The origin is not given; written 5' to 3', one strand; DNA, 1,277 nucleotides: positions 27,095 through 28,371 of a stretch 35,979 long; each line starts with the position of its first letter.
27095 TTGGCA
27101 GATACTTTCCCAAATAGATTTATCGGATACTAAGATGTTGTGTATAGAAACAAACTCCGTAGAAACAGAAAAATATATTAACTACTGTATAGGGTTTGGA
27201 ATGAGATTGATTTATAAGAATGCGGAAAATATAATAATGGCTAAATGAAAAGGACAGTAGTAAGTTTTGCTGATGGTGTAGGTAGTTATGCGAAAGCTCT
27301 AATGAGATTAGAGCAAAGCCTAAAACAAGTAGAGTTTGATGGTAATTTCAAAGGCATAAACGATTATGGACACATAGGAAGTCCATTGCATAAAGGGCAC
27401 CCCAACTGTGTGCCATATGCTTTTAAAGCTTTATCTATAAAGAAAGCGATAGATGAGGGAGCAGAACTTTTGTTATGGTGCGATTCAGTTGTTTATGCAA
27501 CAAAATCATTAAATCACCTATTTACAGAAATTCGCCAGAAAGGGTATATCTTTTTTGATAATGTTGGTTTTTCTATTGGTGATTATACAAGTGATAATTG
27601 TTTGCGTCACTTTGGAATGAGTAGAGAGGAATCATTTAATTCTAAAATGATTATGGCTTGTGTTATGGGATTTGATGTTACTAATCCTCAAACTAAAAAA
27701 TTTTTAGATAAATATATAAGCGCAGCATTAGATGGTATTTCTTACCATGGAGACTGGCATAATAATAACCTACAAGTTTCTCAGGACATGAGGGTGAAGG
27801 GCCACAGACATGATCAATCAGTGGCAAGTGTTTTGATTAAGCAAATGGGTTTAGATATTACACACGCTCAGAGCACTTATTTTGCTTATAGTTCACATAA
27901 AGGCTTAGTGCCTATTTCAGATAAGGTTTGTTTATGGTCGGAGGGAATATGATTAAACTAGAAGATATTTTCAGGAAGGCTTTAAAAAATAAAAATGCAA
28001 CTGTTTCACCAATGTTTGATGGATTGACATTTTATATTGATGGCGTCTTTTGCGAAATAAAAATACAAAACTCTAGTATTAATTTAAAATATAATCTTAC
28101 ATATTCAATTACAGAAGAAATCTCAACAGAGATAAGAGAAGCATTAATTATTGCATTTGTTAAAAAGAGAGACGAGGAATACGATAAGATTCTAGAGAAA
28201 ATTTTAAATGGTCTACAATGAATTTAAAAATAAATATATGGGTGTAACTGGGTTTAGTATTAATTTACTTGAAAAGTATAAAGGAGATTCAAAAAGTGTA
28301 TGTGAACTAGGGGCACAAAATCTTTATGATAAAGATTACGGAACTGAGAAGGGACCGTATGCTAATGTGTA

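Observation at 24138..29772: Self-contained glycosyltransferase/methyltransferase operon wedged into the virion-structure module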

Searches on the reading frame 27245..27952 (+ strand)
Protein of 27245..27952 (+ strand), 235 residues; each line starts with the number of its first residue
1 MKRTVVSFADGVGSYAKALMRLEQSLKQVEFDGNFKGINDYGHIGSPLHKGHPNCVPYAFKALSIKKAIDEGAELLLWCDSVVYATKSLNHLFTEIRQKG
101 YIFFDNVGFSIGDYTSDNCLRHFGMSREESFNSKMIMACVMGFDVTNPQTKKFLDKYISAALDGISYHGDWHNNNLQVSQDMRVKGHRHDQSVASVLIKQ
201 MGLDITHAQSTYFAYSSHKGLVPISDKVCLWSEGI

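Call 5: search_protein_families(library=pfam, max_evalue=0.1, proteins=[window:27245-27952:+])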
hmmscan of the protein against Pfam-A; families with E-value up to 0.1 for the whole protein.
window:27245-27952:+ (235 aa): 0 families

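Call 6: search_protein_families(library=phrogs, max_evalue=0.01, proteins=[window:27245-27952:+])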
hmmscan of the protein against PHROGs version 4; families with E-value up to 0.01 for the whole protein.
window:27245-27952:+ (235 aa): 0 families

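Call 18: search_protein_families(library=ncbifam, max_evalue=0.1, proteins=[window:27245-27952:+])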
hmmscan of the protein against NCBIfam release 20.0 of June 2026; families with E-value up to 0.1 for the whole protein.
window:27245-27952:+ (235 aa): 0 families

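Call 20: search_solved_structures(query=window:27245-27952:+, max_evalue=1)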
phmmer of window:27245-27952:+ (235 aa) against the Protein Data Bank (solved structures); distinct sequences matched with E-value up to 1: 0.

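Call 34: find_homologous_proteins(query=window:27245-27952:+, max_evalue=0.001)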
Query window:27245-27952:+ (235 aa): 508 proteins with E <= 0.001 among 611 candidates; the best 120 are listed.
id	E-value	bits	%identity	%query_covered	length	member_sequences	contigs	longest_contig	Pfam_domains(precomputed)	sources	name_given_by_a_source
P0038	3.8e-158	542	100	100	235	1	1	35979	-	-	-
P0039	1.9e-128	445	81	100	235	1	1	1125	-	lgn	-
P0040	1.3e-126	439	80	99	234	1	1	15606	-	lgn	-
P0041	5.5e-124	431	79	99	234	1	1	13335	-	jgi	jgi:hypothetical protein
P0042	2.6e-122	425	79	100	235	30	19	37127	-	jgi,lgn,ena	jgi:hypothetical protein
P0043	3.2e-122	425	77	100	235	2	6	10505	-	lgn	-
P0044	3.4e-122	425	77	99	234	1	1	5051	-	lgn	-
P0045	7.6e-122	424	78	100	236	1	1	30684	-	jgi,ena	-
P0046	4.8e-121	421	77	100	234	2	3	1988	-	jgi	jgi:hypothetical protein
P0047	6.8e-121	421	79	100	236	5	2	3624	-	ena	-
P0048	1.9e-119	416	75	99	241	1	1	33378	-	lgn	-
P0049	3.3e-119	415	75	100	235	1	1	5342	-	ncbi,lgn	ncbi:MAG: hypothetical protein ABI091_07290 [Ferruginibacter sp.]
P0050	1.2e-118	413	77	100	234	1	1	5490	-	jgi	jgi:hypothetical protein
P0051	2.0e-118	412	79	100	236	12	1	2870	-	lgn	-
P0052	8.3e-118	410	77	99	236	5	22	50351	-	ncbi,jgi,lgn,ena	jgi:hypothetical protein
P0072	4.2e-112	392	72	100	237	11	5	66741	-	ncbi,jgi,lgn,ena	jgi:hypothetical protein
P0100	3.3e-109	382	71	99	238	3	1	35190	-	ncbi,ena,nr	ncbi:MAG: hypothetical protein EBW87_00195 [Burkholderiaceae bacterium]|nr:hypothetical protein [Bur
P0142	9.7e-105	368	68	98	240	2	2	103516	-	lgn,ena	-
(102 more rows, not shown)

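Call 35: find_encoding_contigs(protein=P0100, flank=10000, max_places=1)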
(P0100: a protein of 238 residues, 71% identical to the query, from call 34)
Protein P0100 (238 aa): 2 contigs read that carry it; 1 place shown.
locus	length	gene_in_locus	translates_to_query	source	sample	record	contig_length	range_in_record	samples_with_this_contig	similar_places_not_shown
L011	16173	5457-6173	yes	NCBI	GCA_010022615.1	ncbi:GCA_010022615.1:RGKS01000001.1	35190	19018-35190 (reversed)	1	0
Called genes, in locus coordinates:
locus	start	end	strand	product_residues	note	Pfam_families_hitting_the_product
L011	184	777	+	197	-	-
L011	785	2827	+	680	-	PF05876:GpA_ATPase, PF20454:GpA_nuclease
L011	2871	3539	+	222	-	-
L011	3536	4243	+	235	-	-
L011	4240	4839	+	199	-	PF00535:Glycos_transf_2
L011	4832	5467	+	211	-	PF05050:Methyltransf_21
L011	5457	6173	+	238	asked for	-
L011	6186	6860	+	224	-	-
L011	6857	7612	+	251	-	-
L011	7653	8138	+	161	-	-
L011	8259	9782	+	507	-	-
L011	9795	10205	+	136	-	-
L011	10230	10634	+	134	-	-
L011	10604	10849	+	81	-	-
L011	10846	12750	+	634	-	PF10145:PhageMin_Tail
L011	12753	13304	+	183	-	-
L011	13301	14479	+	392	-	PF26078:Baseplate_J_M (weak)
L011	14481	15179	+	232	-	-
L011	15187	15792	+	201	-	-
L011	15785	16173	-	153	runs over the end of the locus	-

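Call 36: find_encoding_contigs(protein=P0142, flank=10000, max_places=1)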
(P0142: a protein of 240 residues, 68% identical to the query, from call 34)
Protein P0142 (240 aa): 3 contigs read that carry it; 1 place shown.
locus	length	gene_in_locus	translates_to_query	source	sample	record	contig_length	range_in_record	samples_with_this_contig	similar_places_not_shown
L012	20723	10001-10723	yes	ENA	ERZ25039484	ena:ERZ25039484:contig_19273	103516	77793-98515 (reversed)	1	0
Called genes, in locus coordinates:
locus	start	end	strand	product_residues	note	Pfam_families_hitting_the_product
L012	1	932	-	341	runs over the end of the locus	-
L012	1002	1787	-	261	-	-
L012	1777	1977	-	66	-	-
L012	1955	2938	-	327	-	PF13524:Glyco_trans_1_2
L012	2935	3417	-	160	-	PF01844:HNH (faint)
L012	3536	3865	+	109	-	-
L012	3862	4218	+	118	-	-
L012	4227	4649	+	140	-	-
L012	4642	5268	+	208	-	-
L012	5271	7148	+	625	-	PF13155:Toprim_2 (weak), PF03796:DnaB_C (weak)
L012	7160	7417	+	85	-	-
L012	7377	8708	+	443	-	PF00535:Glycos_transf_2 (faint)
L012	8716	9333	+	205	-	PF05050:Methyltransf_21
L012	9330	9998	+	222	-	PF05711:TylF, PF13578:Methyltransf_24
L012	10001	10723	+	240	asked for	-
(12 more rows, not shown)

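Call 37: find_encoding_contigs(protein=P0072, flank=10000, max_places=1)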
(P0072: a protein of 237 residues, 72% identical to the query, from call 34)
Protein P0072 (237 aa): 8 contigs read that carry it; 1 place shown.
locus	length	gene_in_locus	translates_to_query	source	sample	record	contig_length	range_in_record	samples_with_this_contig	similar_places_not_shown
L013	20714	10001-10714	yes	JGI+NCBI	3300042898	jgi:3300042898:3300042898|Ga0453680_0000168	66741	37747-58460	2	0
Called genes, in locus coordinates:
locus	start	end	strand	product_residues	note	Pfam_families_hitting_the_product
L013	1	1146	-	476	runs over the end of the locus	-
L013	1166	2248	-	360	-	-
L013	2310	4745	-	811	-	-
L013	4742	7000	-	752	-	-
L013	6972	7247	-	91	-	-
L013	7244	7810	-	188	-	-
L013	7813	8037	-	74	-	-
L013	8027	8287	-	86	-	-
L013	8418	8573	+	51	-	-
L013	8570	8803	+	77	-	-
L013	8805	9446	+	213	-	-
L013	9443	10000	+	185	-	PF00535:Glycos_transf_2 (weak)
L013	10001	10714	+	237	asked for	-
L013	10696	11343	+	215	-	PF05711:TylF, PF13578:Methyltransf_24 (weak)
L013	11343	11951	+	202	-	PF05050:Methyltransf_21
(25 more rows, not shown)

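Call 56: predict_structure(alignment_id=A2)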
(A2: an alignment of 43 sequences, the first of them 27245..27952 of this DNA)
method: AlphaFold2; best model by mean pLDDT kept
length: 235 residues; sequences in the alignment: 43
mean_pLDDT: 93.1   pTM: 0.91
mean pLDDT of the five models: 93.1, 92.3, 86.9, 85.2, 83.2
residues with pLDDT >= 90: 192; 70-90: 38; 50-70: 5; < 50: 0
segments of 3 or more residues with pLDDT < 50: none
pLDDT, mean of each block of 10 residues (from residue 1): 93 88 98 96 90 83 97 97 97 98 96 93 96 97 98 96 72 85 90 96 97 95 96 89
secondary structure, 60 per line:
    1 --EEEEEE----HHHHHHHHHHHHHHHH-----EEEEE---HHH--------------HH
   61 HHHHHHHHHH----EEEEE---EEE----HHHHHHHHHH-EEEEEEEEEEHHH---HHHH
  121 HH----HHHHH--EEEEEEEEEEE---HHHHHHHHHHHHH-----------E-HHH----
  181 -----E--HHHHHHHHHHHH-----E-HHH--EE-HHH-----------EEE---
elements in order: E3-8 H13-28 E34-38 H59-70 E75-79 E83-85 H90-99 E101-110 H117-122 H127-131 E134-144 H148-160 H189-200 E230-232

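Call 59: fold_search(model_id=the predicted structure, library=pdb)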
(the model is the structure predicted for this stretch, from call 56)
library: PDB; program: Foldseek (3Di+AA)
matches with E <= 10: 1564; with E <= 0.001: 229
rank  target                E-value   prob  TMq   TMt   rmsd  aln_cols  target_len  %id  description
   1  7zvj_B                6.9e-07  1.00  0.52  0.24   6.5       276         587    9  Homodimeric structure of LARGE1 (released 2022-11-30)
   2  9e1t_A                9.4e-07  1.00  0.49  0.23   6.7       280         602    9  CryoEM structure of LARGE1 bound to UDP-GlcA (released 2025-02-12)
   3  7zvj_A                2.0e-06  1.00  0.52  0.24   6.5       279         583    9  Homodimeric structure of LARGE1 (released 2022-11-30)
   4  6u4b                  2.6e-06  1.00  0.49  0.23   9.9       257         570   12  WbbM bifunctional glycosytransferase apo structure (released 2020-01-22)
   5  4wlm_B                2.8e-06  1.00  0.55  0.46   6.9       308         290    9  Crystal structure of mouse Xyloside xylosyltransferase 1 complexed with manganese (released 2015-09-30)
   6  4wnh_A                3.2e-06  1.00  0.54  0.44   7.1       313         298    9  Crystal structure of mouse Xyloside xylosyltransferase 1 complexed with manganese,acceptor ligand and UDP-Xylose (released 2015-09-30)
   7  1g9r                  4.4e-06  1.00  0.49  0.43   9.7       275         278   13  CRYSTAL STRUCTURE OF GALACTOSYLTRANSFERASE LGTC IN COMPLEX WITH MN AND UDP-2F-GALACTOSE (released 2001-02-14)
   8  7ui6_A                4.6e-06  1.00  0.54  0.24   6.9       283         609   11  CryoEM structure of LARGE1 from C1 reconstruction (released 2023-03-08)
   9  1ss9                  4.9e-06  1.00  0.48  0.42   9.6       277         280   11  Crystal Structural Analysis of Active Site Mutant Q189E of LgtC (released 2004-09-21)
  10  7ui7_A                6.8e-06  1.00  0.54  0.23   7.1       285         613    9  CryoEM structure of LARGE1 from C2 reconstruction (released 2023-03-08)
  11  4wm0_A                8.2e-06  1.00  0.53  0.43   7.0       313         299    9  Crystal structure of mouse Xyloside xylosyltransferase 1 complexed with acceptor ligand (released 2015-09-30)
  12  8zgc_A                9.4e-06  1.00  0.49  0.18   7.5       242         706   13  Human lysine O-link glycosylation complex, LH3/ColGalT1 with bound UDP-galactose (released 2025-03-19)
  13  6tex_A                1.1e-05  1.00  0.50  0.19   7.1       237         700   12  Crystal Structure of full-length Human Lysyl Hydroxylase LH3 - Val80Lys mutant - Cocrystal with Fe2+, Mn2+, UDP-Glucos (released 2021-05-19)
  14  4ayl                  1.1e-05  1.00  0.57  0.62   6.6       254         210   12  Molecular structure of a metal-independent bacterial glycosyltransferase that catalyzes the synthesis of histo-blood gro (released 2012-12-19)
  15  2vfz_B                1.4e-05  1.00  0.60  0.52   8.3       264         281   12  CRYSTAL STRUCTURE OF ALPHA-1,3 GALACTOSYLTRANSFERASE (R365K) IN COMPLEX WITH UDP-2F-GALACTOSE (released 2007-11-13)
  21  2p72_B                2.3e-05  1.00  0.57  0.65   5.2       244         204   13  crystal structure of a glycosyltransferase involved in the glycosylation of the major capsid of PBCV-1 (released 2007-08-21)
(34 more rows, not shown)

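Call 70: search_dna_similar(query=window:27245-27952:+, collection=phages, mode=protein, max_rows=40)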
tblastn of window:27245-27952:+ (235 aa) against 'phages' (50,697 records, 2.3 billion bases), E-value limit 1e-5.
No match.

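Call 83: find_related_loci(query=A2, collection=genome_contigs, flank=10000)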
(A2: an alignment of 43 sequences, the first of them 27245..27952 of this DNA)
Query A2 (235 aa) in genome_contigs; peptide patterns used: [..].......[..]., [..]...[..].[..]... (x = any residue, [..] = any of these).
98 stretches matched a pattern; 3 encode a relative of the query (tblastn E <= 1e-3); 3 distinct loci.
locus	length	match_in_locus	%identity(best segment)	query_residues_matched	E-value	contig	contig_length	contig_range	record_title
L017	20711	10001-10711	75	1-235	1e-119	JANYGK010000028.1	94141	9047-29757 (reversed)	MAG: Bacteroidetes bacterium isolate 341R_metabinner_23 341R_k141_579151, whole genome shotgun sequence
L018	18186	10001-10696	75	3-235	5e-120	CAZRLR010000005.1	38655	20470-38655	MAG TPA_asm: uncultured Conexibacter sp. isolate binchicken_co105_183 genome assembly, contig: NODE_1241_length_38655_co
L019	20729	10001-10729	51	2-235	2e-80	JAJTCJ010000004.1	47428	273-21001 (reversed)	MAG: Bacteroidetes bacterium isolate C_No_T20_B_bin.80 scaffold_391, whole genome shotgun sequence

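Call 84: find_related_loci(query=A2, collection=viral_contigs, flank=10000)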
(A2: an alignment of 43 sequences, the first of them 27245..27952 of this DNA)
Query A2 (235 aa) in viral_contigs; peptide patterns used: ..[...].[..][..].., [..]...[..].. (x = any residue, [..] = any of these).
143 stretches matched a pattern; 50 encode a relative of the query (tblastn E <= 1e-3); 50 distinct loci.
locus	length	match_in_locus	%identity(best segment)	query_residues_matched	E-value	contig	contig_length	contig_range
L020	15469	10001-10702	78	2-235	5e-128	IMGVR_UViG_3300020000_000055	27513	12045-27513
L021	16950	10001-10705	77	3-235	8e-122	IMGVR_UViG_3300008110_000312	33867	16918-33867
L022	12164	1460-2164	74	3-235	7e-119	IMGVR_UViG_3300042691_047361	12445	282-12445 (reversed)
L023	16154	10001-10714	74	1-235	1e-118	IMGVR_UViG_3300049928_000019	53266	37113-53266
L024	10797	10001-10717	74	3-235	4e-114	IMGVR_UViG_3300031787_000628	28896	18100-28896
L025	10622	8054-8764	68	1-235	1e-109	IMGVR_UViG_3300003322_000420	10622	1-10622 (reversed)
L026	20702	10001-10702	65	2-232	1e-102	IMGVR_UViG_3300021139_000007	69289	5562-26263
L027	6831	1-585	75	43-235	5e-98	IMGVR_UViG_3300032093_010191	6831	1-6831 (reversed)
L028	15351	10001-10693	54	1-235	1e-86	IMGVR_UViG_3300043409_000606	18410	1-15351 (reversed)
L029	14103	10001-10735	53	1-235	8e-85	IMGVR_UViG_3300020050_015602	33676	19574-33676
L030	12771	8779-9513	52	1-235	8e-83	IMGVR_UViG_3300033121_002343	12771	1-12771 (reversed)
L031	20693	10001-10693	55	1-235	3e-85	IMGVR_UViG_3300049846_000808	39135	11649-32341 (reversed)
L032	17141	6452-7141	49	1-234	1e-68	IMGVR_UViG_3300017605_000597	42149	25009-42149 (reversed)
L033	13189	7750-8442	48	1-235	7e-66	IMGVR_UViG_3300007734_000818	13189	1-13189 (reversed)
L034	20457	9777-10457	44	1-234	2e-63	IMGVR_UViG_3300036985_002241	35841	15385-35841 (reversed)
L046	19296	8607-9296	43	2-234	8e-60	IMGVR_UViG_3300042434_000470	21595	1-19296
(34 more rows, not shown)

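Call 89: search_protein_families(library=phrogs, max_evalue=0.001, proteins=[L046:4015-4512:+, L046:4478-5518:+, L046:5473-6129:+, L046:9924-10301:+, L046:10249-11454:+, L046:11474-12100:+, L046:12207-12722:+, L046:12713-13933:+, L011:2871-3539:+])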
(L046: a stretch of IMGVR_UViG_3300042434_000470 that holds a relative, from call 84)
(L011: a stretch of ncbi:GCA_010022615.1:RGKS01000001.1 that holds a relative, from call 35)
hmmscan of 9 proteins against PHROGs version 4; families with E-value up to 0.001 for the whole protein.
L046:4015-4512:+ (165 aa): 0 families

L046:4478-5518:+ (346 aa): 2 families
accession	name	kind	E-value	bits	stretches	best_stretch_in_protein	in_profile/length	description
phrog_7162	-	moron, auxiliary metabolic gene and host takeover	2.4e-56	192.2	1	6-343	4-307/309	glycosyltransferase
phrog_2170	-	moron, auxiliary metabolic gene and host takeover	1.5e-07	31.9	1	97-343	107-371/374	glycosyltransferase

L046:5473-6129:+ (218 aa): 2 families
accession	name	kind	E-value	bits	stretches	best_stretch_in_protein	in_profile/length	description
phrog_2456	-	moron, auxiliary metabolic gene and host takeover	1.3e-38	133.9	1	10-217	4-238/239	glycosyltransferase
phrog_1579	-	moron, auxiliary metabolic gene and host takeover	5.3e-38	132.3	1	7-209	18-242/482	glycosyltransferase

L046:9924-10301:+ (125 aa): 7 families
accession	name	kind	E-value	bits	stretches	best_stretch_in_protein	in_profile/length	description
phrog_309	-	head and packaging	1.3e-07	32.9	1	28-114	164-275/319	terminase small subunit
phrog_4102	-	head and packaging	5.3e-05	24.4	1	9-55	19-73/166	terminase small subunit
phrog_606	-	head and packaging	9.2e-05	23.5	1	30-111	79-149/167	terminase small subunit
phrog_12375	-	DNA, RNA and nucleotide metabolism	0.00015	23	1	5-41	7-43/100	DNA binding protein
phrog_4044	-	head and packaging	0.00026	21.5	1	9-68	29-87/180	terminase small subunit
phrog_157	-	integration and excision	0.0005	20.2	1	4-49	199-251/580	transposase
phrog_24579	-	head and packaging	0.0007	20.6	1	11-81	23-95/126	terminase small subunit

L046:10249-11454:+ (401 aa): 10 families
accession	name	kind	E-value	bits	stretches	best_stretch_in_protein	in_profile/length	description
phrog_2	-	head and packaging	4.2e-50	172.3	1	5-394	262-596/807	terminase large subunit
phrog_7579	-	head and packaging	7.8e-22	78.7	1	12-228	6-227/239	terminase large subunit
phrog_9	-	head and packaging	5.3e-15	56.3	1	28-159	226-361/812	terminase large subunit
phrog_675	-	head and packaging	1.3e-14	54.4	1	7-162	41-196/576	terminase large subunit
phrog_38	-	head and packaging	1e-09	38.6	1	14-382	295-695/760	terminase large subunit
phrog_5989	-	head and packaging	2.7e-09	37.6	1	25-171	156-300/347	terminase large subunit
phrog_5909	-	head and packaging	9.3e-08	32.5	1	152-345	4-220/285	terminase large subunit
phrog_24361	-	head and packaging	2e-07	31.9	1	318-394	72-142/162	terminase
phrog_6910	-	unknown function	4.6e-05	24.2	1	54-133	25-100/125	-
phrog_27743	-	unknown function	0.00011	22.9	0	321-386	138-207/233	-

L046:11474-12100:+ (208 aa): 0 families

L046:12207-12722:+ (171 aa): 0 families

L046:12713-13933:+ (406 aa): 0 families

L011:2871-3539:+ (222 aa): 0 families

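Call 114: search_protein_families(library=padloc, max_evalue=0.01, proteins=[window:27245-27952:+])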
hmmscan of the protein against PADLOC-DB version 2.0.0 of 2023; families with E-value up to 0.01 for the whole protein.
window:27245-27952:+ (235 aa): 1 family
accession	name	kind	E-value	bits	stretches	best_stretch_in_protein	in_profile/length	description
PDLC02699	Orf5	-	0.0023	14.7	1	103-168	236-300/530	Orf5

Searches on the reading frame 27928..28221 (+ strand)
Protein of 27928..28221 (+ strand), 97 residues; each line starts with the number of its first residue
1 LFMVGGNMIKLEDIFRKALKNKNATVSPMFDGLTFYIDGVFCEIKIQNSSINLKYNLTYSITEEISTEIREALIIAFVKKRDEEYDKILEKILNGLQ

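Call 5: search_protein_families(library=pfam, max_evalue=0.1, proteins=[window:27928-28221:+])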
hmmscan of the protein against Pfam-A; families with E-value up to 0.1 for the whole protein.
window:27928-28221:+ (97 aa): 1 family
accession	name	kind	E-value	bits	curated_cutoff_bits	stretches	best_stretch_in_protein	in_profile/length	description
PF04729.19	ASF1_hist_chap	-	0.098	13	27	0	43-95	8-63/154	ASF1 like histone chaperone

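Call 6: search_protein_families(library=phrogs, max_evalue=0.01, proteins=[window:27928-28221:+])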
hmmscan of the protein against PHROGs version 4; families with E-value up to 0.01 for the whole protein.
window:27928-28221:+ (97 aa): 0 families

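Call 18: search_protein_families(library=ncbifam, max_evalue=0.1, proteins=[window:27928-28221:+])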
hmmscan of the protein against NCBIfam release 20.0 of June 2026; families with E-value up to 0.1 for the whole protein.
window:27928-28221:+ (97 aa): 1 family
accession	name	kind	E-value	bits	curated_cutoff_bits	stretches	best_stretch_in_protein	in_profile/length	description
NF008485.2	PRK11388.1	equivalog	0.082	11.2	551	1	12-95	140-222/643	dihydroxyacetone kinase operon transcriptional regulator DhaR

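Call 114: search_protein_families(library=padloc, max_evalue=0.01, proteins=[window:27928-28221:+])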
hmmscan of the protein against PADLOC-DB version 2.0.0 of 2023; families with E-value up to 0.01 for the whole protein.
window:27928-28221:+ (97 aa): 0 families
